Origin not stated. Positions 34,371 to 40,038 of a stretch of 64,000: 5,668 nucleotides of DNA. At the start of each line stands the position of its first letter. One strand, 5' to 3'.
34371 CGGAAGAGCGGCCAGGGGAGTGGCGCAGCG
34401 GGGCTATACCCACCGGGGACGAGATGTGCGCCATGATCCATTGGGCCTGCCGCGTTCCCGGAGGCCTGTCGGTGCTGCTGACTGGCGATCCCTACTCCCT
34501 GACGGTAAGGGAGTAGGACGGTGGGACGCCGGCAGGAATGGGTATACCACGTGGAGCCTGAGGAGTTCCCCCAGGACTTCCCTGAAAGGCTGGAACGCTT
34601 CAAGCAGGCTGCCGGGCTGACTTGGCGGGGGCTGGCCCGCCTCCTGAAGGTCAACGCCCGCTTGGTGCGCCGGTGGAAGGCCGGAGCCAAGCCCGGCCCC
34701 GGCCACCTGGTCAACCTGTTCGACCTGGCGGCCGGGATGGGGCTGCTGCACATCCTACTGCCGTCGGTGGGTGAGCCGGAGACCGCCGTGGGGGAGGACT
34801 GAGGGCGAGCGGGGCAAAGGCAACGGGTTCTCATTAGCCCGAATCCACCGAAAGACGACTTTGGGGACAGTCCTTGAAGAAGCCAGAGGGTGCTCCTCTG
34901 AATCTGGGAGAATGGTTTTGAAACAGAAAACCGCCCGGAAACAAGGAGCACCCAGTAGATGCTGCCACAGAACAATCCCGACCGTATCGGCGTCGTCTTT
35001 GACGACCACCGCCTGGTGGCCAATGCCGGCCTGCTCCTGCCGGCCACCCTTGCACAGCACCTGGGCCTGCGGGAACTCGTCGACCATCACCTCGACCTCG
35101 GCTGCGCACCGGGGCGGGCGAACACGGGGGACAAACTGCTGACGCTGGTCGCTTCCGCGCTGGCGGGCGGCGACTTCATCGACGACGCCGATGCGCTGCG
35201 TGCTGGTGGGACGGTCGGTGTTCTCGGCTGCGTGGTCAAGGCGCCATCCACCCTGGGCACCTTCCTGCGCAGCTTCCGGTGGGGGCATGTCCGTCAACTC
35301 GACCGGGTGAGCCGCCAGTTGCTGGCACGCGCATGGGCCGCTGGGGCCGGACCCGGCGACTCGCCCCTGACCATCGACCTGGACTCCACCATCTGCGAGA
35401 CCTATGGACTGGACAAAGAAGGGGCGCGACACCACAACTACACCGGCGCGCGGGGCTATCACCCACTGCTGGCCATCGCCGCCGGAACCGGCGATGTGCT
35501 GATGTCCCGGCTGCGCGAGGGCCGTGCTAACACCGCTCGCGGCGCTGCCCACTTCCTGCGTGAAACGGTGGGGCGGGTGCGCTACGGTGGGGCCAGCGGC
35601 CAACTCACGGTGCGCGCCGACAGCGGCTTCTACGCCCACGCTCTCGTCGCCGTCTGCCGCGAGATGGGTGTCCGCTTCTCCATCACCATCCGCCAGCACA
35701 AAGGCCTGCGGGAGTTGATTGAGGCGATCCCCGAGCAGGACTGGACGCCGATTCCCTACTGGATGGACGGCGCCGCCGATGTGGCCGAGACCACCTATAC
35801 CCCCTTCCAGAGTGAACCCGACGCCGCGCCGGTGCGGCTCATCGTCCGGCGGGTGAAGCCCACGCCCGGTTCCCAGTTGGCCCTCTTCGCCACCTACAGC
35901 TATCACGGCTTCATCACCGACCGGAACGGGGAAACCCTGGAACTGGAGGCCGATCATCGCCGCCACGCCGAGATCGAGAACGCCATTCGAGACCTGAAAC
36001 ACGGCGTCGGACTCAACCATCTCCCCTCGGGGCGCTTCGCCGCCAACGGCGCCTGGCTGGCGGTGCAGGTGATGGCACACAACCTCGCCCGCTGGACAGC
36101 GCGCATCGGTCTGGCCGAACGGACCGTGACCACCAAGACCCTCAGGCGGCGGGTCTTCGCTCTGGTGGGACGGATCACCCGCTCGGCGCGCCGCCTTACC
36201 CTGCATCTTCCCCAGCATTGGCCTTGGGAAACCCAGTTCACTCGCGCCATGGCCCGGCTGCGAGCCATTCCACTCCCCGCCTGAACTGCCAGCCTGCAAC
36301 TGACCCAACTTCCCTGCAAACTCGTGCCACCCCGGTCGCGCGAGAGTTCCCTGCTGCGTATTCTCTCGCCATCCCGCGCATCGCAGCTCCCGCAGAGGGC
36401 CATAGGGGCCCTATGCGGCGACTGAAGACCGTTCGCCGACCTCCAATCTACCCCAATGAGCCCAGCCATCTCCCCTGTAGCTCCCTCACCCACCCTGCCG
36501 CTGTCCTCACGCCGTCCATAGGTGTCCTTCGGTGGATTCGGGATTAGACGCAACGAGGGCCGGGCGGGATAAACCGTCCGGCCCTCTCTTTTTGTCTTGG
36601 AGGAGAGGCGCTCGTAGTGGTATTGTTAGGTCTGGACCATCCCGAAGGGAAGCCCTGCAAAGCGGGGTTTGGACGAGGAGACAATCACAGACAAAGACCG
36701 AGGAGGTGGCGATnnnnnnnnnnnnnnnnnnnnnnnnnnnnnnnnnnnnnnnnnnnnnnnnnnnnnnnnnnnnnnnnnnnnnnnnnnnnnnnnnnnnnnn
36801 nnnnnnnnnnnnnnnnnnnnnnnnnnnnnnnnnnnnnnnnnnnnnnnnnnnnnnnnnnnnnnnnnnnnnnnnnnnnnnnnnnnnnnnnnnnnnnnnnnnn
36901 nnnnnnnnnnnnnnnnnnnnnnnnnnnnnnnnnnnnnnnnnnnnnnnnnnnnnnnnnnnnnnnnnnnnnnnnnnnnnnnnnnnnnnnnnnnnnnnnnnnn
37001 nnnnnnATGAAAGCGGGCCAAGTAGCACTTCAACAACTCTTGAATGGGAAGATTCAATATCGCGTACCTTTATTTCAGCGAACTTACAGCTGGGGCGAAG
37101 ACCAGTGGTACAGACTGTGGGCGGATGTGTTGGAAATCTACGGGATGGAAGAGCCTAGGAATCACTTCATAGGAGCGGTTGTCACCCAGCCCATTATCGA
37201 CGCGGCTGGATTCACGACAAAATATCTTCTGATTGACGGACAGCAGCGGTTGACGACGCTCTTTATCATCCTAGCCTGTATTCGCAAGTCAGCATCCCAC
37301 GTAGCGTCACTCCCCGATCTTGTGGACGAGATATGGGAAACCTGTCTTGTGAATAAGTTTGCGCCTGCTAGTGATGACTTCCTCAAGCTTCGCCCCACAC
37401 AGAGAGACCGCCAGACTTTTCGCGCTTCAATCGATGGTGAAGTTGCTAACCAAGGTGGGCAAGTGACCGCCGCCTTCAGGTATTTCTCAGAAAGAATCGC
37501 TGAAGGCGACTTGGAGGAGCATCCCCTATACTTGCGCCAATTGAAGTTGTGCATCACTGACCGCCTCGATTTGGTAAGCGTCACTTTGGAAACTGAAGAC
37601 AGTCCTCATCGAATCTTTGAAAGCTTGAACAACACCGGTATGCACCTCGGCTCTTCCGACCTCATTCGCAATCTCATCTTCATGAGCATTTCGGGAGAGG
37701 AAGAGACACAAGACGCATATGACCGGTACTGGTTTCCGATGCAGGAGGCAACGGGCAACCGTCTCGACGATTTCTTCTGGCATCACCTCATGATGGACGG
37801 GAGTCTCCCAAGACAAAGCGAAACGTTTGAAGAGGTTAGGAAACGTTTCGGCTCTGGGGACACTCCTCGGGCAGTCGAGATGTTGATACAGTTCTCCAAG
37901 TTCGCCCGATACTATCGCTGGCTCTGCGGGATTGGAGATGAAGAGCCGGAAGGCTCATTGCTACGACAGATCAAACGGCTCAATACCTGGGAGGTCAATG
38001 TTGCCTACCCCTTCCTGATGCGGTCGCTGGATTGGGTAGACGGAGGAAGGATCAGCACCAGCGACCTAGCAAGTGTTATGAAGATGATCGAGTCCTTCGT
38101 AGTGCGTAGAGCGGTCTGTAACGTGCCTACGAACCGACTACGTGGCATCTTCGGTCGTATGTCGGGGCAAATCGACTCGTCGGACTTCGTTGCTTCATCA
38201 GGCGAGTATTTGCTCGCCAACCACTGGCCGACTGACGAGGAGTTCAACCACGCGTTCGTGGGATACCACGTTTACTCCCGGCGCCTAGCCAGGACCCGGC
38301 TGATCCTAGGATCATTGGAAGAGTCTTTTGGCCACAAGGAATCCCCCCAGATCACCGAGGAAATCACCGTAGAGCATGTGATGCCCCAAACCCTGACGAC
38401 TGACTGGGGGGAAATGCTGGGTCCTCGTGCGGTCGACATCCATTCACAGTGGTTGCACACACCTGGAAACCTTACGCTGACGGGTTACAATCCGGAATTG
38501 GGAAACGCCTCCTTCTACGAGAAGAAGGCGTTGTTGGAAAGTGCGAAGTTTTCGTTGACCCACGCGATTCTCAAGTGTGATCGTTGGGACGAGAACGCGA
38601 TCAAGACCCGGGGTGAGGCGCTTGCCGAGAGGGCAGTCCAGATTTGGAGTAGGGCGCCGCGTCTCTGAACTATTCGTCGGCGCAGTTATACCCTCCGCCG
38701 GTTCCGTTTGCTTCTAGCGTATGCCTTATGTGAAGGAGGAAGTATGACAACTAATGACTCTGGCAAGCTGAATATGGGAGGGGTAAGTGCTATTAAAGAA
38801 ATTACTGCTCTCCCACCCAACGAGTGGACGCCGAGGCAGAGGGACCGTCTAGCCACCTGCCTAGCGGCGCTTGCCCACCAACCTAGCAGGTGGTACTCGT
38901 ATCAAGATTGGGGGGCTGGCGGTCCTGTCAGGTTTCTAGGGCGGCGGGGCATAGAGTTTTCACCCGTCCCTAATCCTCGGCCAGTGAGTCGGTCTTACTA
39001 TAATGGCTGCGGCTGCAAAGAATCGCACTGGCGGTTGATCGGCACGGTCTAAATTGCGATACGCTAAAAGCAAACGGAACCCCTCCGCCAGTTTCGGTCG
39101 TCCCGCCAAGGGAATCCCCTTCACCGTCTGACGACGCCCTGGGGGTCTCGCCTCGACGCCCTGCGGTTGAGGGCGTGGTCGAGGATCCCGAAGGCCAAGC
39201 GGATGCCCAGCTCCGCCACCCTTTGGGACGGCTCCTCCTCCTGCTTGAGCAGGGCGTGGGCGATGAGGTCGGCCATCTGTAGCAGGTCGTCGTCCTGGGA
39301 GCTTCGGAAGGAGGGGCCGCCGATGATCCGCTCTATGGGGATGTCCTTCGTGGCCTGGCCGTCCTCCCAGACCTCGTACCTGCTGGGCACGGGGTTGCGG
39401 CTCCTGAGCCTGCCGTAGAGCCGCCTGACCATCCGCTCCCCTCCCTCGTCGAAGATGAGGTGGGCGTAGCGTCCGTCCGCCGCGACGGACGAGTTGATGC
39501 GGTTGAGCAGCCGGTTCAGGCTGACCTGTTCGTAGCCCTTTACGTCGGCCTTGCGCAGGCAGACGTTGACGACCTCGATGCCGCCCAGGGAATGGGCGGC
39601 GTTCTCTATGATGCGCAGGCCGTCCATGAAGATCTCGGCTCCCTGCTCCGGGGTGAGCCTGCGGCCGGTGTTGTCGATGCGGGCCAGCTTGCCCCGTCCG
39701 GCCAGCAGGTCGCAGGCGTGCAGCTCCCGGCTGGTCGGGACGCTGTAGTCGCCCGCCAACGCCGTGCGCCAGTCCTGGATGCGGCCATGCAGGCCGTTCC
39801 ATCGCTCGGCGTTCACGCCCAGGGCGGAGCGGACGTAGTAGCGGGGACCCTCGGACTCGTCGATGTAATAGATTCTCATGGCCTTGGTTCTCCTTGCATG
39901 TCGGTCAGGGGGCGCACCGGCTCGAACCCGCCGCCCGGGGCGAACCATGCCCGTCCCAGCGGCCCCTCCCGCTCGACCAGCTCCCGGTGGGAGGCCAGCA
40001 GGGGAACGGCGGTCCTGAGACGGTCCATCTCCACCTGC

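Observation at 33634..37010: Five copies of an unrecognised ~75-aa 'PFPEDF-HTH-VPGG' module in four consecutive genes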

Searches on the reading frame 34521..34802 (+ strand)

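Call 3: search_protein_families(library=pfam, max_evalue=1, proteins=[window:34521-34802:+])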
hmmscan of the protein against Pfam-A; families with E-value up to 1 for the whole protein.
window:34521-34802:+ (93 aa): 3 families
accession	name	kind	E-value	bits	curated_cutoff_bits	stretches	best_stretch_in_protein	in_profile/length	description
PF13560.12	HTH_31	-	0.0022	18.7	27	1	22-59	4-43/64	Helix-turn-helix domain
PF13384.12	HTH_23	-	0.0036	17.5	24.6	1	28-54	15-39/50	Homeodomain-like domain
PF01381.28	HTH_3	-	0.16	12.4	23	1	27-65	4-43/55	Helix-turn-helix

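Call 4: search_protein_families(library=ncbifam, max_evalue=1, proteins=[window:34521-34802:+])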
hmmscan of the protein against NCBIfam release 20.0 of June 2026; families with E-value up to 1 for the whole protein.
window:34521-34802:+ (93 aa): 4 families
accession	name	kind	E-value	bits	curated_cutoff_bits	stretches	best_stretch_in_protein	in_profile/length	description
NF040522.1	VC1465_fam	subfamily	0.021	14.9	70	1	28-60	5-37/111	VC1465 family Xer recombination activation factor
NF047542.1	telomere_Tap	equivalog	0.021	13.5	600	1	21-57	19-55/695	telomere-associated protein Tap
TIGR03830.1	CxxCG_CxxCG_HTH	subfamily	0.19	11.5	61.8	1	21-70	67-116/127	type II TA system antitoxin MqsA family protein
NF007481.0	PRK10072.1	equivalog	0.21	12.1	110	1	24-60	38-75/96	HTH-type transcriptional regulator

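Call 50: search_protein_families(library=phrogs, max_evalue=0.01, proteins=[window:34521-34802:+])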
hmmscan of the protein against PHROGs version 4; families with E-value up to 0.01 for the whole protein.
window:34521-34802:+ (93 aa): 3 families
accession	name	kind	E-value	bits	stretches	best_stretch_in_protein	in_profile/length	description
phrog_2328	-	transcription regulation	0.0026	18.6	1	14-71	9-67/128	transcriptional repressor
phrog_4779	-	transcription regulation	0.0037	18.8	1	21-65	4-48/98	transcriptional regulator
phrog_4836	-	transcription regulation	0.0047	17.5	1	14-56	70-112/194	CII-like regulator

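Call 78: search_protein_families(library=padloc, max_evalue=0.001, proteins=[window:34521-34802:+])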
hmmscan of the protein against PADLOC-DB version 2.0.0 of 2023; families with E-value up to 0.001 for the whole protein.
window:34521-34802:+ (93 aa): 0 families

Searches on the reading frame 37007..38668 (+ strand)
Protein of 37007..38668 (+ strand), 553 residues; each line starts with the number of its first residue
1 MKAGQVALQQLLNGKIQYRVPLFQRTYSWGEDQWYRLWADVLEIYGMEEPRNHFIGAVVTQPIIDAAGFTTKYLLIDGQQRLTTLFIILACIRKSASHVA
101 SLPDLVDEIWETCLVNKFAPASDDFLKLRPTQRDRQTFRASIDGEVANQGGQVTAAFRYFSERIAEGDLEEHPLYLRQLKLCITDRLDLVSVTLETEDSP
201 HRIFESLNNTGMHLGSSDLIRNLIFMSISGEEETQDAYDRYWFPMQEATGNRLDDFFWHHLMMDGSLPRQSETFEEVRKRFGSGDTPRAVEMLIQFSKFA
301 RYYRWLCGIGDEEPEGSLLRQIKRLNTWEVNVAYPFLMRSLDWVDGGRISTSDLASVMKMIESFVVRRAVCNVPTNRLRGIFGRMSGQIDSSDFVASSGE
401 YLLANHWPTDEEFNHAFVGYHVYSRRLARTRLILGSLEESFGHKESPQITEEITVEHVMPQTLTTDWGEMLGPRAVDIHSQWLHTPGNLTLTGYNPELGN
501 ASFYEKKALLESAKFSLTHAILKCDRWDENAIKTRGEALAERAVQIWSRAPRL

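Call 3: search_protein_families(library=pfam, max_evalue=1, proteins=[window:37007-38668:+])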
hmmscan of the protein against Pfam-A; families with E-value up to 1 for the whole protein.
window:37007-38668:+ (553 aa): 2 families
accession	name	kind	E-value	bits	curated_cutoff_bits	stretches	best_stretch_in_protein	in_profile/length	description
PF03235.19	GmrSD_N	-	6.6e-35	121.5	33.2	1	8-225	1-199/199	GmrSD restriction endonuclease, N-terminal domain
PF07510.16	GmrSD_C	-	2e-25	89.7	23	1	407-541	1-137/138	GmrSD restriction endonucleases, C-terminal domain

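Call 4: search_protein_families(library=ncbifam, max_evalue=1, proteins=[window:37007-38668:+])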
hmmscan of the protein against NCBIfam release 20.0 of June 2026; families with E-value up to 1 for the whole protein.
window:37007-38668:+ (553 aa): 1 family
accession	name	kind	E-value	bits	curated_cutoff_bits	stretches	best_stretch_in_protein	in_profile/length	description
NF004049.0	PRK05568.1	equivalog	0.18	12.1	206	1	20-48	85-112/142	flavodoxin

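Call 78: search_protein_families(library=padloc, max_evalue=0.001, proteins=[window:37007-38668:+])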
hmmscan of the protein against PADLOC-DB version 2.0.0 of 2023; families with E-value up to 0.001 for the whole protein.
window:37007-38668:+ (553 aa): 31 families (the best 25 are shown)
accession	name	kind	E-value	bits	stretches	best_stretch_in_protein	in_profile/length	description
PDLC02693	Orf5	-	7.9e-157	521.5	1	10-547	1-542/543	Orf5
PDLC04154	HEC-06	-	5.9e-75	251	2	152-548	167-565/569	-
PDLC04155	HEC-06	-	7.7e-70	234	1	5-548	9-559/562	-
PDLC04157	HEC-06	-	4e-67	225.1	1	9-548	15-556/558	-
PDLC02687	Orf5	-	7.3e-61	204.5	2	152-531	160-542/543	Orf5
PDLC02702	Orf5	-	2.1e-60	203.1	1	18-548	3-542/543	Orf5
PDLC02700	Orf5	-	7.8e-51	171.4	1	11-547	6-555/555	Orf5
PDLC02695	Orf5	-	1e-42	144.3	2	2-281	4-311/601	Orf5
PDLC03655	mREase_IV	-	1.7e-40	137.2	3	1-143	1-151/629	Type IV methyl-directed restriction enzyme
PDLC02691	Orf5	-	3.7e-37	126.1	1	7-547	9-579/579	Orf5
PDLC02690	Orf5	-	1.2e-29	101.6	2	15-264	7-251/531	Orf5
PDLC02701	Orf5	-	2.9e-29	100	3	8-99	10-106/596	Orf5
PDLC02692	Orf5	-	1e-26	91.8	2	15-228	5-217/558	Orf5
PDLC02698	Orf5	-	8e-24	82.3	2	163-547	187-571/573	Orf5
PDLC02686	Orf5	-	4.6e-22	76.2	1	2-283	4-296/566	Orf5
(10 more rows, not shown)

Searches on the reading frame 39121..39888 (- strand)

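Call 16: search_protein_families(library=pfam, max_evalue=0.01, proteins=[window:39121-39888:-])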
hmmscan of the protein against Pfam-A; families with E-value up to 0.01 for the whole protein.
window:39121-39888:- (255 aa): 1 family
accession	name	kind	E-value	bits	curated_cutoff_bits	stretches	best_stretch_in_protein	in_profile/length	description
PF12686.12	DUF3800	-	2.2e-07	32.1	21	1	6-214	1-147/149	Protein of unknown function (DUF3800)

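Call 78: search_protein_families(library=padloc, max_evalue=0.001, proteins=[window:39121-39888:-])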
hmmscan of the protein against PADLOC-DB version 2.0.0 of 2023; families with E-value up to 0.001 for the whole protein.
window:39121-39888:- (255 aa): 0 families
